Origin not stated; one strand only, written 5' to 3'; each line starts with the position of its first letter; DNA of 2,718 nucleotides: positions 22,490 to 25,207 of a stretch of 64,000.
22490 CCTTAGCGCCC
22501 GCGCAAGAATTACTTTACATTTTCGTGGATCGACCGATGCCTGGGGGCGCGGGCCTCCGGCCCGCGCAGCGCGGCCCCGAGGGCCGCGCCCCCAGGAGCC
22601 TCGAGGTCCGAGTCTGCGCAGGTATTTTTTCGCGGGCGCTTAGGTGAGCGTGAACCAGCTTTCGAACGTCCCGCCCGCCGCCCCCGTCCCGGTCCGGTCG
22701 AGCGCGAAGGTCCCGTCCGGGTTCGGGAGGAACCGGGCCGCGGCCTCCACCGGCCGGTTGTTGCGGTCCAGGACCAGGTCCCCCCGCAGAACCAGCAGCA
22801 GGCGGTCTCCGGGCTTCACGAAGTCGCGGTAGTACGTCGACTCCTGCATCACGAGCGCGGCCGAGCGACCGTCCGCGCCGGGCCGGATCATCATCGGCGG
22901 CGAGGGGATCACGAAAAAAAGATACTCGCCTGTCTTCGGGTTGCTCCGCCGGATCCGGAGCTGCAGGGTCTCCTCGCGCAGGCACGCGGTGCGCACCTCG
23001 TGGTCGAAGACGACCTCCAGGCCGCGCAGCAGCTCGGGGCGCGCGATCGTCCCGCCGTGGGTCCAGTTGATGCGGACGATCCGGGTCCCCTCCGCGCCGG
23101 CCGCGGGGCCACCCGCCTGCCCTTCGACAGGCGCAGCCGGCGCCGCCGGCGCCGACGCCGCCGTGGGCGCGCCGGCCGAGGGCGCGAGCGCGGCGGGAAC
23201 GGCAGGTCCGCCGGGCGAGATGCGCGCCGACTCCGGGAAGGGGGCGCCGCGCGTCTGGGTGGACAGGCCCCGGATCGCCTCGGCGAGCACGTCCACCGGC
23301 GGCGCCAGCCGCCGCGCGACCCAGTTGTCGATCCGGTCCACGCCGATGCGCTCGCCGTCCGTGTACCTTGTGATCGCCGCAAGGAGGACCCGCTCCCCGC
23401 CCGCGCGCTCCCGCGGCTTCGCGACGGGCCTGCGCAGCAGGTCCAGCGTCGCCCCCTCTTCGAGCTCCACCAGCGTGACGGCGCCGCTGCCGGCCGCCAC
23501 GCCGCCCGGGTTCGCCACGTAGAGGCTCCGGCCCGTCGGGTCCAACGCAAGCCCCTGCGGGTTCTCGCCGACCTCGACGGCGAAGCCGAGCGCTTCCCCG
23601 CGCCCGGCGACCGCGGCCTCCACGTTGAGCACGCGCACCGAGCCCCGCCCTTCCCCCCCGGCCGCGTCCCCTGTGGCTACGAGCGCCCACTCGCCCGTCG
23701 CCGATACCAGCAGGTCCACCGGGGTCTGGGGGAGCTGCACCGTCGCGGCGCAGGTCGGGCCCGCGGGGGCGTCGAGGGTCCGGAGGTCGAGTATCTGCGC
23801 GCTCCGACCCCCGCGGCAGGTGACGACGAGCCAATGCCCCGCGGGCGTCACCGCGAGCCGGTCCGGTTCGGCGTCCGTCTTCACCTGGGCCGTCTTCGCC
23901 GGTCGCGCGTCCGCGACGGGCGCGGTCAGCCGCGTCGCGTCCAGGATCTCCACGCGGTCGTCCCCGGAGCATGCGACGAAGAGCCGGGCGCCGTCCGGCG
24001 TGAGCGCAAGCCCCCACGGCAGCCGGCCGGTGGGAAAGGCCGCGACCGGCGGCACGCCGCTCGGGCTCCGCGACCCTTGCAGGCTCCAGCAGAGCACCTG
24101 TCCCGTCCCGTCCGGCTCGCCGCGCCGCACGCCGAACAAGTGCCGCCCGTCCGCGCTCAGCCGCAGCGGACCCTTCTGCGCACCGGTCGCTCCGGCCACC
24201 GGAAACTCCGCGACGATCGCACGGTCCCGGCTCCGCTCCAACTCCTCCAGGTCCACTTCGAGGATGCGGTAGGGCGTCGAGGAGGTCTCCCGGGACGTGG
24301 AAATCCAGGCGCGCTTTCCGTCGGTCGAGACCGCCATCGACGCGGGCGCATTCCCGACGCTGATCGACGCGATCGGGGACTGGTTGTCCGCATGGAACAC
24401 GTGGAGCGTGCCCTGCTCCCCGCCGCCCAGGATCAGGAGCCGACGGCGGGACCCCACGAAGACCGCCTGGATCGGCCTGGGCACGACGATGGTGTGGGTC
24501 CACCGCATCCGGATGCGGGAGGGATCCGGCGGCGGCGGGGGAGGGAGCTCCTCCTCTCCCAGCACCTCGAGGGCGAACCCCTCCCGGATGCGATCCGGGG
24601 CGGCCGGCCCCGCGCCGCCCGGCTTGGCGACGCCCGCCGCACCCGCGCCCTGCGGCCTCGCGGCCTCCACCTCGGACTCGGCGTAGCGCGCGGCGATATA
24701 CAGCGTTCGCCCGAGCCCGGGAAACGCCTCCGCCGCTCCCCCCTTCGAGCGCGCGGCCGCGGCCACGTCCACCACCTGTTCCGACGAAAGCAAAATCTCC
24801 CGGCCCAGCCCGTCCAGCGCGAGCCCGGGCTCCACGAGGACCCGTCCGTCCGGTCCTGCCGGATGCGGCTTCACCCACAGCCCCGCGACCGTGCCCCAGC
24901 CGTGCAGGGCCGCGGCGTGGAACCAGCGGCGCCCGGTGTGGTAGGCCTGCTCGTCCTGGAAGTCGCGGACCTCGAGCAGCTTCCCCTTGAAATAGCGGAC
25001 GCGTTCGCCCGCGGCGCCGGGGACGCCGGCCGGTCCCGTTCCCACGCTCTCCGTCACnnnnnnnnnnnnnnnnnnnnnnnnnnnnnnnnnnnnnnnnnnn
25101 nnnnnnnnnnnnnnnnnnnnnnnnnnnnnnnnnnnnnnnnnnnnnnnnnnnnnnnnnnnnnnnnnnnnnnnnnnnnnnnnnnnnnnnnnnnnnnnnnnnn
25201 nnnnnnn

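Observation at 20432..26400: Two fibre-like paralogs share a ~90-aa N-terminal anchor domain but have unrelated C-termini, separated by a MITE and bracketed by 147-bp direct repeats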

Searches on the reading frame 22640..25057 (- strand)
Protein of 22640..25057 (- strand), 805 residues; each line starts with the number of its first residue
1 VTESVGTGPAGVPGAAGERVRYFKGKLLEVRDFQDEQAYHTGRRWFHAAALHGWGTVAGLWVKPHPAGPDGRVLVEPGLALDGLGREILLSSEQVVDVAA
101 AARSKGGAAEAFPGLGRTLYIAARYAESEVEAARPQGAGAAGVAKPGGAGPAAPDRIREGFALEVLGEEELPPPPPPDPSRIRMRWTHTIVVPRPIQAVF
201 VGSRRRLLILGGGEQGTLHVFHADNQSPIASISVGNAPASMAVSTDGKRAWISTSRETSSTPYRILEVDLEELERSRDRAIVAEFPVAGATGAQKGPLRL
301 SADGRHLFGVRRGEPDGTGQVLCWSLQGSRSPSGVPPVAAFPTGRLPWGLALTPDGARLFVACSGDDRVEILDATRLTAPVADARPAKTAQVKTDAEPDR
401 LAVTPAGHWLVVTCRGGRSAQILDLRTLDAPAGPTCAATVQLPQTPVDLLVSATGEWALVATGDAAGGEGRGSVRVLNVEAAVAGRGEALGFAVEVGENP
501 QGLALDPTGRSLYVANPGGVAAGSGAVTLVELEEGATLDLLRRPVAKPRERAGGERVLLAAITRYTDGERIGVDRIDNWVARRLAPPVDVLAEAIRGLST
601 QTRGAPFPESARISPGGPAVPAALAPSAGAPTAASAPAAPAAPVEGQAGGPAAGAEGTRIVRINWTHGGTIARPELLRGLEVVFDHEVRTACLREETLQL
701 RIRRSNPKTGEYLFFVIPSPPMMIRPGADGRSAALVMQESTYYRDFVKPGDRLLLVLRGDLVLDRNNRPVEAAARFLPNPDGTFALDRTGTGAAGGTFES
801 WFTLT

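Call 11: search_protein_families(library=pfam, proteins=[window:22640-25057:-], max_evalue=0.01)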
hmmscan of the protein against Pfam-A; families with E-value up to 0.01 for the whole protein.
window:22640-25057:- (805 aa): 3 families
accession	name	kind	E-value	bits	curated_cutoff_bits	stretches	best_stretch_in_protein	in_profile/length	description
PF10282.15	Lactonase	-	1.7e-05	24.6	21.7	0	235-373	190-319/344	Lactonase, 7-bladed beta-propeller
PF23414.1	Beta-prop_EML_2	-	0.00018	21.4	90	0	348-425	2-68/266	Echinoderm microtubule-associated protein second beta-propeller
PF01436.27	NHL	-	0.0078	16.7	20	0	346-369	3-25/28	NHL repeat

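Call 14: search_protein_families(library=ncbifam, proteins=[window:22640-25057:-], max_evalue=0.01)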
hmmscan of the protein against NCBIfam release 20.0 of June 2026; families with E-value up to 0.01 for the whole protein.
window:22640-25057:- (805 aa): 8 families
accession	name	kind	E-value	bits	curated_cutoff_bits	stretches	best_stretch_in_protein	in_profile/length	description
NF053767.1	CIS13_fam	equivalog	7.7e-16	58.3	370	1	18-101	5-89/392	CIS13 family contractile injection system protein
TIGR03866.1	PQQ_ABC_repeats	subfamily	1.7e-13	50.3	287.3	1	339-376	35-72/310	PQQ-dependent catabolism-associated beta-propeller protein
NF052340.1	hydrazine_beta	equivalog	8.6e-10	38.2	560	0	205-256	86-137/372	hydrazine synthase subunit beta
NF048007.1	MmpL3Stblzr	equivalog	4.1e-08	32.8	600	1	349-560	137-325/366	MmpL3/TtfA transport complex stabilizer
NF038117.1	choice_anch_I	subfamily_domain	6.1e-08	32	300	0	456-536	60-139/458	choice-of-anchor I family protein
TIGR02276.1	beta_rpt_yvtn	repeat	6.4e-06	26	27.85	0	354-375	1-22/42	beta-propeller repeat protein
NF052280.1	7_blade_YncE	equivalog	5.3e-05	22.2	400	0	188-259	252-322/338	7-bladed beta-propeller protein YncE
NF052342.1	hydrazine_BC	exception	0.0002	19.7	1250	0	195-256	83-143/690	hydrazine synthase subunit beta-gamma fusion subunit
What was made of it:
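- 24731..25024 (-): Fibre B N-terminal anchor module (aa 12-109). Matches positions 5-89 of NCBIfam CIS13_fam at E 7.7e-16 (call 14).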

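Call 23: search_solved_structures(query=window:22640-25057:-, max_evalue=1, show_alignments=2)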
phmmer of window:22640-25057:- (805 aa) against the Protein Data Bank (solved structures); distinct sequences matched with E-value up to 1: 6.
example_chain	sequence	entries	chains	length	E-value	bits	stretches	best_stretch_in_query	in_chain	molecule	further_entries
1l0q_A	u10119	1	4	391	1.3e-17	66.7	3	340-374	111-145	Surface layer protein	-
5c2v_B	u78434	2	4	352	2.5e-06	29.4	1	342-517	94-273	HYDRAZINE SYNTHASE BETA SUBUNIT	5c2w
3scy_A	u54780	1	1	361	0.0014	20.2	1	231-385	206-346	Hypothetical bacterial 6-phosphogluconolactonase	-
4qrj_A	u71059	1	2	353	0.0021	19.7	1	219-383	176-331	putative 6-phosphogluconolactonase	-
3fgb_A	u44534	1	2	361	0.013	17.1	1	228-385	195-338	uncharacterized protein Q89ZH8_BACTN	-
2gqb_A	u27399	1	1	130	0.34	12.4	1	604-645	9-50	conserved hypothetical protein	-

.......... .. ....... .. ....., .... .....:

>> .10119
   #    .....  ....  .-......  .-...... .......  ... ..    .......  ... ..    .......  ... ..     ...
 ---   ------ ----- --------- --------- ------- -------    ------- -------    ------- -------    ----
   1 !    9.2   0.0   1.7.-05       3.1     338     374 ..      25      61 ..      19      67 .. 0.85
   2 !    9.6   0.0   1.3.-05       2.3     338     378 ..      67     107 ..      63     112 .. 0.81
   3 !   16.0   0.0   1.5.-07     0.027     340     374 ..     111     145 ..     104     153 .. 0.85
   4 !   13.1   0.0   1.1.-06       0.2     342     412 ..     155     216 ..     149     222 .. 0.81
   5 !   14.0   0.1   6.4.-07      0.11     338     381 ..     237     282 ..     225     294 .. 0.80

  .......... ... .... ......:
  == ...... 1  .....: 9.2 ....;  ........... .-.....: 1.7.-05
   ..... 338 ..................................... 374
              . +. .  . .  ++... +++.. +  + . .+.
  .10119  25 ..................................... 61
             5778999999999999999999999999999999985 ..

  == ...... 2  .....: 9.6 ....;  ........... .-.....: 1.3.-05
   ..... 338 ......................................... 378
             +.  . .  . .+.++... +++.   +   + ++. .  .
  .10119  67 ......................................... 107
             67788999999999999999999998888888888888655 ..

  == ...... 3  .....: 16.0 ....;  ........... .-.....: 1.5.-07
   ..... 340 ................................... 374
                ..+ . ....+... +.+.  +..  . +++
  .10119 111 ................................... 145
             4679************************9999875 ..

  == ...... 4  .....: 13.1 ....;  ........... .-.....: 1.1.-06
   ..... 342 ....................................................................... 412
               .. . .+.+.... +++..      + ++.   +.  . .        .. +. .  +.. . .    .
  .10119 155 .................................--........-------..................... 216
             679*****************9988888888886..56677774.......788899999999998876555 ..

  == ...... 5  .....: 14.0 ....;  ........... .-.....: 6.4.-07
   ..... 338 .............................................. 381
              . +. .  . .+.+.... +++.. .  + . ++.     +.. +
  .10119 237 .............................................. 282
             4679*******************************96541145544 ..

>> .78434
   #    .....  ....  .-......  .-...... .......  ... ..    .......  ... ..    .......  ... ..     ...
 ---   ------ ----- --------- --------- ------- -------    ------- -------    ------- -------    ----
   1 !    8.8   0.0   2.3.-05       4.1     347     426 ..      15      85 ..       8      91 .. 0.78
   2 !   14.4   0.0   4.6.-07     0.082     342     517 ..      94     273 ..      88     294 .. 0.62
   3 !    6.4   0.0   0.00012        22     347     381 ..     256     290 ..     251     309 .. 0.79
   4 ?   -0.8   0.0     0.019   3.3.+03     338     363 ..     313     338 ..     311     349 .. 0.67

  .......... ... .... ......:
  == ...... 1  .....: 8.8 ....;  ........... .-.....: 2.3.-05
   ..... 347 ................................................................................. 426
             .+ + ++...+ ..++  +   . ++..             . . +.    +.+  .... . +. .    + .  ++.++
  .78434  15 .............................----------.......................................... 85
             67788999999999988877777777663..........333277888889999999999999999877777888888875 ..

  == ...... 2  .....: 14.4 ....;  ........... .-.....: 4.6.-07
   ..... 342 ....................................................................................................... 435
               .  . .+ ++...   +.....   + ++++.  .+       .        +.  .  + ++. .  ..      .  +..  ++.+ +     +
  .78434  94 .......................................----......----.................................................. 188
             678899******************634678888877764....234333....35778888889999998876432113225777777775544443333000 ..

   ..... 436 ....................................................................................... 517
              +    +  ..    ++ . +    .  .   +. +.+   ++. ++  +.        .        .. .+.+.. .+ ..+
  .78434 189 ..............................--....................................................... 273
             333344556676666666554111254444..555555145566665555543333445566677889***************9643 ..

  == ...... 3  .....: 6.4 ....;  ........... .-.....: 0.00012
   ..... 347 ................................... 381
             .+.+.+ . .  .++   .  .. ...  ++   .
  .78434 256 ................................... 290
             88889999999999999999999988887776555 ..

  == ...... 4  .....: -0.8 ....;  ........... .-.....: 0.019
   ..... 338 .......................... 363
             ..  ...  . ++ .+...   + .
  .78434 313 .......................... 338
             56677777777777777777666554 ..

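Call 28: find_homologous_proteins(query=window:22640-25057:-)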
Query window:22640-25057:- (805 aa): 21 proteins with E <= 0.001 among 8000 candidates.
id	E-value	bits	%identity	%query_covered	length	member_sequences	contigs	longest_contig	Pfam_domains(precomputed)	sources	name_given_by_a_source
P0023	0.0e+0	1776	100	100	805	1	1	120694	PF22494.4,PF10282.16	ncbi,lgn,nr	ncbi:MAG: YncE family protein [Planctomycetes bacterium]|nr:YncE family protein [Planctomycetota bac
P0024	1.4e-265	902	54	100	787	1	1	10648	PF10282.16,PF01436.28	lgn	-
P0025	7.1e-47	178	27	98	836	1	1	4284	-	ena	-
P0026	1.1e-38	151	28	72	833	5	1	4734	-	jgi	-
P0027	2.7e-36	143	26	98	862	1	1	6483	PF01391.24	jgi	jgi:hypothetical protein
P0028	3.4e-18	84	26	98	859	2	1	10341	PF01391.24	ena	-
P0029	4.5e-14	70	33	29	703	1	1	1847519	-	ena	-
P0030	6.1e-9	53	29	28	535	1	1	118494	PF22494.4,PF10282.16,PF00801.27,PF25174.2,PF21783.3,PF02239.23,PF16819.12,PF24684.2,PF08450.19,PF18911.7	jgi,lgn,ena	-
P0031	7.3e-9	53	51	9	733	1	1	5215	-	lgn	-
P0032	1.1e-7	49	34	20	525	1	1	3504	-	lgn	-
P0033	4.5e-7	47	31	24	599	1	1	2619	PF09086.17,PF25174.2,PF23381.2,PF03150.20,PF12894.14,PF21783.3,PF02239.23,PF13442.12,PF07676.19,PF00034.27,PF22494.4,PF10282.16,PF21419.3,PF23749.2,PF23414.2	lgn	-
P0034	2.6e-6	44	31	21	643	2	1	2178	PF10282.16,PF25174.2,PF03150.20,PF21783.3,PF08450.19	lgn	-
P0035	8.0e-6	43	33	20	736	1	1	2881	PF22494.4,PF10282.16,PF25174.2,PF01731.27,PF18998.7,PF02239.23,PF24684.2,PF01436.28,PF07676.19,PF08450.19,PF23414.2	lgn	-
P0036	1.2e-5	42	33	27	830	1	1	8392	PF22494.4,PF10282.16,PF25174.2,PF21783.3,PF04185.20,PF08450.19,PF23414.2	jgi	jgi:YVTN family beta-propeller protein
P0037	1.9e-5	41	33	26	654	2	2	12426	PF10282.16,PF25174.2,PF07433.18,PF03150.20,PF13449.13,PF21783.3,PF01436.28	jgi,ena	-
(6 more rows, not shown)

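Call 29: find_encoding_contigs(protein=P0024, flank=10000, max_places=3)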
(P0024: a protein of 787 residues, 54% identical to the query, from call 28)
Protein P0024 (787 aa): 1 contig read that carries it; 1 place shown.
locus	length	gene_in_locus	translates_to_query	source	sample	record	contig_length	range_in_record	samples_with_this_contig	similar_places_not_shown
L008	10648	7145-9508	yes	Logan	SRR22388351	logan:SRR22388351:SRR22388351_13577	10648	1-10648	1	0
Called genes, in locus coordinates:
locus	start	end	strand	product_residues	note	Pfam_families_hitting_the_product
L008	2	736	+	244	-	?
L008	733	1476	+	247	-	PF00535:Glycos_transf_2, PF13641:Glyco_tranf_2_3 (weak)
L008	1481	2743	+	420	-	PF01041:DegT_DnrJ_EryC1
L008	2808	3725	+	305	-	PF03807:F420_oxidored, PF10727:Rossmann-like, PF10728:DUF2520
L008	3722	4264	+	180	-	PF13238:AAA_18 (weak), PF13671:AAA_33 (faint), PF01202:SKI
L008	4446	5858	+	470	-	PF11013:DUF2851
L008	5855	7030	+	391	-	PF04909:Amidohydro_2, PF01026:TatD_DNase (weak)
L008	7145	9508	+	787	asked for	PF01436:NHL (faint), PF10282:Lactonase (faint)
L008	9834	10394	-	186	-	PF01765:RRF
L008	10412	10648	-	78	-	?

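Call 30: find_encoding_contigs(protein=P0023, flank=10000, max_places=3)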
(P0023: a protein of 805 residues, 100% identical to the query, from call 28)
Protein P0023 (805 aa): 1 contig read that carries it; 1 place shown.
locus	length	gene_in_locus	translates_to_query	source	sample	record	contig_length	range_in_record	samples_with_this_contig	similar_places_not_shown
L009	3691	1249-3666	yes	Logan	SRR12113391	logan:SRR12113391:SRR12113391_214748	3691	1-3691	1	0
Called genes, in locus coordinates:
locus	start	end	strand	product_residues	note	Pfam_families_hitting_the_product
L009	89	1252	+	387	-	PF09684:Tail_P2_I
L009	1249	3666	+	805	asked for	PF22494:choice_anch_I (faint), PF10282:Lactonase (faint)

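Call 71: predict_structure(alignment_id=A7)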
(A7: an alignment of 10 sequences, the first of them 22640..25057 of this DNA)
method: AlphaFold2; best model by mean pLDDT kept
length: 805 residues; sequences in the alignment: 10
mean_pLDDT: 65.9   pTM: 0.58
mean pLDDT of the five models: 65.9, 65.0, 65.0, 64.4, 59.1
residues with pLDDT >= 90: 73; 70-90: 318; 50-70: 227; < 50: 187
segments of 3 or more residues with pLDDT < 50: 1-17, 40-56, 107-115, 136-151, 174-180, 467-469, 520-523, 535-552, 583-655, 668-676, 790-795
pLDDT, mean of each block of 10 residues (from residue 1): 29 38 53 56 39 45 73 78 65 80 59 61 76 50 39 61 80 49 73 86 87 86 78 85 90 74 82 80 68 71 89 73 81 73 85 89 88 83 61 89 88 90 80 73 90 83 63 84 70 76 81 78 69 50 32 65 79 74 45 39 30 27 27 29 27 49 58 51 74 66 66 66 66 64 61 66 70 56 55 50 59
secondary structure, 60 per line:
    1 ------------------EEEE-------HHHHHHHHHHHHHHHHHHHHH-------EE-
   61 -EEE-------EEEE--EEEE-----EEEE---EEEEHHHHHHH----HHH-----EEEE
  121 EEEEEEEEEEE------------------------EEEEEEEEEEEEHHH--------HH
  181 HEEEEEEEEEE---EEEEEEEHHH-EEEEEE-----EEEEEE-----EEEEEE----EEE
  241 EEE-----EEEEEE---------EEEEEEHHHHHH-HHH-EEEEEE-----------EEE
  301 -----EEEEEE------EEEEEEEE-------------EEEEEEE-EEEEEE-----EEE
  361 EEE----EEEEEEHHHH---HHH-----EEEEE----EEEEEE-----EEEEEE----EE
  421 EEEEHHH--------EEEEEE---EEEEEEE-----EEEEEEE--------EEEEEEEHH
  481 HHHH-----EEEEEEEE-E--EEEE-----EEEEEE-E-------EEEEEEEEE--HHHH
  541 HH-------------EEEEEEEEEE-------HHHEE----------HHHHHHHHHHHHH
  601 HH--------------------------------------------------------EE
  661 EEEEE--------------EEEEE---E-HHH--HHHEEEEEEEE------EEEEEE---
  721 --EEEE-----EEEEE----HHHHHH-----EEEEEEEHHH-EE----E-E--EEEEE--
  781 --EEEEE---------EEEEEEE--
elements in order (helices of 4 or more, strands of 3 or more residues): E19-22 H30-50 E62-64 E72-75 E78-81 E87-90 E94-97 H98-104 E117-131 E156-167 E182-191 E195-201 E206-211 E217-222 E228-233 E238-243 E249-254 E264-269 H270-275 E281-286 E298-300 E306-311 E318-325 E339-345 E347-352 E358-363 E368-373 H374-377 E389-393 E398-403 E409-414 E419-424 E436-441 E445-451 E457-463 E472-478 H479-484 E490-497 E502-505 E511-516 E526-534 H537-542 E556-565 H588-602 E659-665 E680-684 E698-705 E712-717 E723-726 E732-736 H741-746 E752-758 E774-778 E783-787 E797-803
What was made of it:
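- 23453..24514 (-): Fibre B beta-propeller (aa about 182-535). AF2 pLDDT 70-90 (call 71).
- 22643..23092 (-): Fibre B C-terminal beta domain (aa 656-805), no family match. AF2 pLDDT about 50-74 per 10-residue block (call 71).
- Checked: After the propeller come a disordered linker and a C-terminal beta domain (call 71).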

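Call 90: search_protein_families(library=phrogs, proteins=[window:22640-25057:-], max_evalue=0.01)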
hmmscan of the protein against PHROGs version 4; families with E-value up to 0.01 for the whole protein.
window:22640-25057:- (805 aa): 0 families
